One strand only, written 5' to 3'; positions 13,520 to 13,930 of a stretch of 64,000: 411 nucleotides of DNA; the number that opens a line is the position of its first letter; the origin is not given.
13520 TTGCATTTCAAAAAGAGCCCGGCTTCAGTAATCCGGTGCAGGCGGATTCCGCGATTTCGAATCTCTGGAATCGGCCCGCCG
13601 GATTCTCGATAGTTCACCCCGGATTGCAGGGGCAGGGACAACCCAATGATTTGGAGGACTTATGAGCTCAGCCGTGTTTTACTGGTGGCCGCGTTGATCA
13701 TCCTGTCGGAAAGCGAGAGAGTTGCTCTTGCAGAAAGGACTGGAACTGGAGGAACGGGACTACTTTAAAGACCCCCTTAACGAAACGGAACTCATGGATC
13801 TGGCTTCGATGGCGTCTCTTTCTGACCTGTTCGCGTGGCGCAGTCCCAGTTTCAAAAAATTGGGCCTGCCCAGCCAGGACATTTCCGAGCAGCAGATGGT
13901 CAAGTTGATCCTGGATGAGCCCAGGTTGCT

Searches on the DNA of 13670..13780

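Call 55: search_rna_families(source=window, start=13670, end=13780, threshold=evalue, max_evalue=10)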
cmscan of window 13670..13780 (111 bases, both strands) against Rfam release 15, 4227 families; matches with E-value up to 10: 0.
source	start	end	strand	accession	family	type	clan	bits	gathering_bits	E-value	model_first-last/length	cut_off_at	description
